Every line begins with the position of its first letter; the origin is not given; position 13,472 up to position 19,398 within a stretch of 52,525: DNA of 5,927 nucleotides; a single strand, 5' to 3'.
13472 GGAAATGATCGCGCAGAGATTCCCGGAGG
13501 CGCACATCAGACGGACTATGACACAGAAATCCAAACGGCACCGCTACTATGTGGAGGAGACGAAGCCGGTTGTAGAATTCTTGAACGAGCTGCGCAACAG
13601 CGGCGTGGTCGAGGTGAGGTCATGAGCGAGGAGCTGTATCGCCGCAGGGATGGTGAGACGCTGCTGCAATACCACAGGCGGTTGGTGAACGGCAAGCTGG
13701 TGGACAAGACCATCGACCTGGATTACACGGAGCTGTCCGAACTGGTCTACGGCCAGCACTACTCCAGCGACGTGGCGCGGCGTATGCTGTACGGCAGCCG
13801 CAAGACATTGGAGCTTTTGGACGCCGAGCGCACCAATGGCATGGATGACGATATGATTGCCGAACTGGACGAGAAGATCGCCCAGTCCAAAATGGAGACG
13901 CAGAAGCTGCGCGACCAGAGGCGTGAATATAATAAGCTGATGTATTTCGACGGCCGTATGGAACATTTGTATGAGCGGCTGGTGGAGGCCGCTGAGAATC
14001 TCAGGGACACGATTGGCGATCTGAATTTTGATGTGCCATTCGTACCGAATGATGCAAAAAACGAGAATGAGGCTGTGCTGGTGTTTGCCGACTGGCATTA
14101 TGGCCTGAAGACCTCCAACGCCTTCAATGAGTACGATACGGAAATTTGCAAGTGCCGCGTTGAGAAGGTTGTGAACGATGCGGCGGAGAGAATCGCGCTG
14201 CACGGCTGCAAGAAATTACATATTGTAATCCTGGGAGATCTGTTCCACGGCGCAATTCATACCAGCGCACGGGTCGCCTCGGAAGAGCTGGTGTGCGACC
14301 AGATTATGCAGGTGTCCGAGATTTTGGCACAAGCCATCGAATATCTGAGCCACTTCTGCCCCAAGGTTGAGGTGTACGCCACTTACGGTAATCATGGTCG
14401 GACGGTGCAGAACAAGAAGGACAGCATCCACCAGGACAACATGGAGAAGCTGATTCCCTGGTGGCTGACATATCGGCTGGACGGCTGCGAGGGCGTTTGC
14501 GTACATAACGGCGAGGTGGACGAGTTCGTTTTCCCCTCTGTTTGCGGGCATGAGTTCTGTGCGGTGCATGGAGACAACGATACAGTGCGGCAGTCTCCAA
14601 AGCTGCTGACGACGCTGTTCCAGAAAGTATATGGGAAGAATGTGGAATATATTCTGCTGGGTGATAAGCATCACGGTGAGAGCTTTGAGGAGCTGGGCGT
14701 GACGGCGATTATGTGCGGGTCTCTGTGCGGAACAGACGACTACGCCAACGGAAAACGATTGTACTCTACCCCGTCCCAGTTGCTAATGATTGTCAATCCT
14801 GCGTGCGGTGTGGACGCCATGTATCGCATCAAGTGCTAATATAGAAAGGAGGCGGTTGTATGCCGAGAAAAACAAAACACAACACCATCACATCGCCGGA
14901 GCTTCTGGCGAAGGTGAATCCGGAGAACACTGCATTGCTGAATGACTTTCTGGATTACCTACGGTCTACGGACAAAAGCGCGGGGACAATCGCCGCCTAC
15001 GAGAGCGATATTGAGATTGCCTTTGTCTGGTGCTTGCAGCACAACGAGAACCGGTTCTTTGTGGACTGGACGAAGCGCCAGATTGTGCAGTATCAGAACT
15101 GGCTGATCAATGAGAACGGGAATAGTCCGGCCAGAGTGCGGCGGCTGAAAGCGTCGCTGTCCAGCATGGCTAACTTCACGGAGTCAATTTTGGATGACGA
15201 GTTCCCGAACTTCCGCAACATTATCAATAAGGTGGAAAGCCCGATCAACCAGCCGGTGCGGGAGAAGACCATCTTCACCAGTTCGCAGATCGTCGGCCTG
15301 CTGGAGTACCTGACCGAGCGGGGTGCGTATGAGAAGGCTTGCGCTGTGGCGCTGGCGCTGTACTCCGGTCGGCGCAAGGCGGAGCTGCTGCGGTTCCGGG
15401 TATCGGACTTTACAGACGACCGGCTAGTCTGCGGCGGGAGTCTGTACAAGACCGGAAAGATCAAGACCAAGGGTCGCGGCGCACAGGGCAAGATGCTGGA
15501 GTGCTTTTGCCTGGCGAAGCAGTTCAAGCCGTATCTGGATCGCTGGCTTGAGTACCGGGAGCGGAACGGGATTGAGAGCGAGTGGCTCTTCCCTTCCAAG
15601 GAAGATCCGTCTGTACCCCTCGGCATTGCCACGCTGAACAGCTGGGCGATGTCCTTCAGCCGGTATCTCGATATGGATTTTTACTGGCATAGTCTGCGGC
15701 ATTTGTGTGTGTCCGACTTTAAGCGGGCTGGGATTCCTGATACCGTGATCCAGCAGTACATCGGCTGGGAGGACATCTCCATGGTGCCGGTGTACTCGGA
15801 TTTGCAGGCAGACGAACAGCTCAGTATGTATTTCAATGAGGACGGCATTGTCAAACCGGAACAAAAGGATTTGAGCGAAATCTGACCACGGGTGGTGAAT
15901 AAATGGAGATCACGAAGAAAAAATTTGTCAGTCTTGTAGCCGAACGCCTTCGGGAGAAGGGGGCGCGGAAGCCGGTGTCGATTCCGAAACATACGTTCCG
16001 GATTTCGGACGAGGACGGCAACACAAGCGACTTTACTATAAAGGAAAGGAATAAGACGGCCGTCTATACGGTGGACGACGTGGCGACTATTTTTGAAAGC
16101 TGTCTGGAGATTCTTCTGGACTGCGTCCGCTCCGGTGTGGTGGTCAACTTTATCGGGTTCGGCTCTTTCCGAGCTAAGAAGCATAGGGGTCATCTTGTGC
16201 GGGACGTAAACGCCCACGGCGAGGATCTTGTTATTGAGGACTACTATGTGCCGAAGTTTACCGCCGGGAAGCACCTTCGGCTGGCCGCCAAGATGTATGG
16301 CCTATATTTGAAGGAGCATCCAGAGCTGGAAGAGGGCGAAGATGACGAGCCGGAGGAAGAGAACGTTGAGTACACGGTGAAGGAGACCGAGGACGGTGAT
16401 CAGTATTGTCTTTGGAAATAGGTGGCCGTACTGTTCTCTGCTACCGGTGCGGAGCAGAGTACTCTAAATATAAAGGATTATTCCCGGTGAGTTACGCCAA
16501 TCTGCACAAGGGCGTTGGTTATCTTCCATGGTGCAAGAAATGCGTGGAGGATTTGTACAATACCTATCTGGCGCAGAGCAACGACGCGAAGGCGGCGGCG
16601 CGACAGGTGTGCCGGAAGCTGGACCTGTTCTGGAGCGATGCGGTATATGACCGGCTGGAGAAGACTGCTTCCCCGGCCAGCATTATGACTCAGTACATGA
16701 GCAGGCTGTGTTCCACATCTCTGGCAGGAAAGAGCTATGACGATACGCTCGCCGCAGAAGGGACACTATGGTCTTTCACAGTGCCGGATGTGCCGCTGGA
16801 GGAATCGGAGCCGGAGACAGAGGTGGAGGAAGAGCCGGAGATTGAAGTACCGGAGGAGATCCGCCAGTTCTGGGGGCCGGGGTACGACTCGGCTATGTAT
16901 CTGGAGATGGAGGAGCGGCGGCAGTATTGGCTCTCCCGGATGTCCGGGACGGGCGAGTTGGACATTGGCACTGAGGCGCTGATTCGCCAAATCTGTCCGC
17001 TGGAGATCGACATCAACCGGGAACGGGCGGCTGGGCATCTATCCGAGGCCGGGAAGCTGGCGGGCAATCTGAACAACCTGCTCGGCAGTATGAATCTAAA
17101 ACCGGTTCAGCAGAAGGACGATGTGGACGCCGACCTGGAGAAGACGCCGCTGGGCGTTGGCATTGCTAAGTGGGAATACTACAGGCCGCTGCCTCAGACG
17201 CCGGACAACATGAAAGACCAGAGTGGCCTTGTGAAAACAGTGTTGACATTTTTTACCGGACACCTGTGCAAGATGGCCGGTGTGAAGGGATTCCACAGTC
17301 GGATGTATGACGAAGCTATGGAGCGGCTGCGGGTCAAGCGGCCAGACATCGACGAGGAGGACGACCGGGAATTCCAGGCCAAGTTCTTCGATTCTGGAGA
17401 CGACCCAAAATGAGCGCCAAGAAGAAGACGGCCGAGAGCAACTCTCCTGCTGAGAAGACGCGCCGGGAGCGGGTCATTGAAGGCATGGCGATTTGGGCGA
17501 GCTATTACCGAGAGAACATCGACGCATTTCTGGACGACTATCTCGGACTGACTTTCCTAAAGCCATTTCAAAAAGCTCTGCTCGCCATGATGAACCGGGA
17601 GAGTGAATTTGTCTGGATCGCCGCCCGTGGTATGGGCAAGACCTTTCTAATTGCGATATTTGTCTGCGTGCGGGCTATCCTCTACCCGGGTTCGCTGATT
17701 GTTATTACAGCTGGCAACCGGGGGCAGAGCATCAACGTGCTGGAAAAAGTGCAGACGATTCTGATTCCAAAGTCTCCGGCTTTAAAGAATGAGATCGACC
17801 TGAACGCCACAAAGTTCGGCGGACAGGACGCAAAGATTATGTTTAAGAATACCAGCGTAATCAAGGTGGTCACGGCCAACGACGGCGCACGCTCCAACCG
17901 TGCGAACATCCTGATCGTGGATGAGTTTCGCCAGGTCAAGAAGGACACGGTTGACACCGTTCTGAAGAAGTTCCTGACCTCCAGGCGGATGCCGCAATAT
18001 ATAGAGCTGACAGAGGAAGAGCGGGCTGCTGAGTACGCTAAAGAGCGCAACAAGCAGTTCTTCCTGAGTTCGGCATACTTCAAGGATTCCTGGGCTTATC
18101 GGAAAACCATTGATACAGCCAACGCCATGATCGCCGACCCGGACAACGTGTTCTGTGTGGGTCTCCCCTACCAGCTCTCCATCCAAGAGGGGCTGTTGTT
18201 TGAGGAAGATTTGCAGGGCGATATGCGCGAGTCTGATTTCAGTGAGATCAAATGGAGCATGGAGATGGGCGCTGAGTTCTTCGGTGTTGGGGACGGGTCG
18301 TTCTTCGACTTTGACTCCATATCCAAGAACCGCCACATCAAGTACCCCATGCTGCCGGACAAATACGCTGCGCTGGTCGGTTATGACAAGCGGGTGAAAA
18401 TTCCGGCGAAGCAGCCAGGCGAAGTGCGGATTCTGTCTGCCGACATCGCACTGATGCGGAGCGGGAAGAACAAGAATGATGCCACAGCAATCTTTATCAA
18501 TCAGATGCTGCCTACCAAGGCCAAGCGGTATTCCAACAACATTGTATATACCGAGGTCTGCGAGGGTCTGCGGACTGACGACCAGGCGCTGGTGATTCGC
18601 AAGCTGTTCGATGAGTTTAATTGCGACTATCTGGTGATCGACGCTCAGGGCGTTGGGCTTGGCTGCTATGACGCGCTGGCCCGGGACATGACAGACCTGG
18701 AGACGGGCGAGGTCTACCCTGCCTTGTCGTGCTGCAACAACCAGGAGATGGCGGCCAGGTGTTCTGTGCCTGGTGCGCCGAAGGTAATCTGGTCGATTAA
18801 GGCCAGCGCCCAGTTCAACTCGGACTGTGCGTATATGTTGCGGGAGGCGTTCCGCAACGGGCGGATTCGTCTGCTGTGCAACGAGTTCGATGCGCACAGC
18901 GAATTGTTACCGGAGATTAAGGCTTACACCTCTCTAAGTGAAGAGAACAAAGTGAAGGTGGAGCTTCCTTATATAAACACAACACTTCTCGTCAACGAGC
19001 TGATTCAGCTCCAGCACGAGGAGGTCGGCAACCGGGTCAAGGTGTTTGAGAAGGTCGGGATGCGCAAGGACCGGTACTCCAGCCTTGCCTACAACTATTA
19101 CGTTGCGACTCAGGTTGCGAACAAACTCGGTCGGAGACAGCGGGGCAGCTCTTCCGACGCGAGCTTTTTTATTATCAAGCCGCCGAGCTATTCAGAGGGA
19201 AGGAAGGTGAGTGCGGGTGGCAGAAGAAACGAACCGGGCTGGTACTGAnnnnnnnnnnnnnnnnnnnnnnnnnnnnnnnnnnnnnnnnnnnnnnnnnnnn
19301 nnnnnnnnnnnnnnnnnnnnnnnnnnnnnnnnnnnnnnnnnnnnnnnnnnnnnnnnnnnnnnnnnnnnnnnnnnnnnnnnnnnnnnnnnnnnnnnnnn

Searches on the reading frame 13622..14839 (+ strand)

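Call 72: search_protein_families(library=pfam, proteins=[window:13622-14839:+], max_evalue=0.001)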
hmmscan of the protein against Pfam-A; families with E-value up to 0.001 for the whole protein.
window:13622-14839:+ (405 aa): 2 families
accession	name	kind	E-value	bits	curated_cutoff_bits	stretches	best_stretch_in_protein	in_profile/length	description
PF00149.33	Metallophos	-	4.2e-05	24.5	21.5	1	152-305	3-142/191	Calcineurin-like phosphoesterase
PF12850.12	Metallophos_2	-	0.00016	22.2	27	1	200-373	2-140/154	Calcineurin-like phosphoesterase superfamily domain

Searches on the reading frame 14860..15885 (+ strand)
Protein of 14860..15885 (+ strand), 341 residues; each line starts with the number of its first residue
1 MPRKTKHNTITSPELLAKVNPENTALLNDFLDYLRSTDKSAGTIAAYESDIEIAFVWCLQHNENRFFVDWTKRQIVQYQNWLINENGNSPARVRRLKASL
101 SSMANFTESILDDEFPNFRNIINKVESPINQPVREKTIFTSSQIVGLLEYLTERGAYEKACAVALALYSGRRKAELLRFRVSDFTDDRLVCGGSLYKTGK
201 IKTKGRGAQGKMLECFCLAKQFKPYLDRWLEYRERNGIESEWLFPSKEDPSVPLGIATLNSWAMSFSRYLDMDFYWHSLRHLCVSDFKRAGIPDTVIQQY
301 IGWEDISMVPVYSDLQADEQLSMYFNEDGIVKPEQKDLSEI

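Call 72: search_protein_families(library=pfam, proteins=[window:14860-15885:+], max_evalue=0.001)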
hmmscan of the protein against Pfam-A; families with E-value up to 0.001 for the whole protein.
window:14860-15885:+ (341 aa): 2 families
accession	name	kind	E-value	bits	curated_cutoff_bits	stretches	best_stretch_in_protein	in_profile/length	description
PF00589.27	Phage_integrase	-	8.4e-18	65.2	27.1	1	139-317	3-170/172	Phage integrase family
PF13495.12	Phage_int_SAM_4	-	1e-07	32.7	27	1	26-115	1-83/85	Phage integrase, N-terminal SAM-like domain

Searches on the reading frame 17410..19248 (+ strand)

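Call 47: search_protein_families(library=phrogs, proteins=[window:17410-19248:+], max_evalue=0.00001)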
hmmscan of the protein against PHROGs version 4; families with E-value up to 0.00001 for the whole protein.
window:17410-19248:+ (612 aa): 7 families
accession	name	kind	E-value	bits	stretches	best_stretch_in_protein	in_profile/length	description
phrog_26582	-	unknown function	1.6e-52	180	1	247-579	19-347/363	-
phrog_15503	-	unknown function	3.7e-46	158.5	1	10-225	28-241/245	-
phrog_24618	-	unknown function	2.6e-43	149.3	1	365-581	3-222/230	-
phrog_2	-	head and packaging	1.2e-19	71.5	1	44-577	258-604/807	terminase large subunit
phrog_9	-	head and packaging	2.1e-12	47.7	1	49-201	201-357/812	terminase large subunit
phrog_5989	-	head and packaging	2.3e-09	37.8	1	48-179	132-266/347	terminase large subunit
phrog_38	-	head and packaging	3.3e-06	27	1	13-171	252-409/760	terminase large subunit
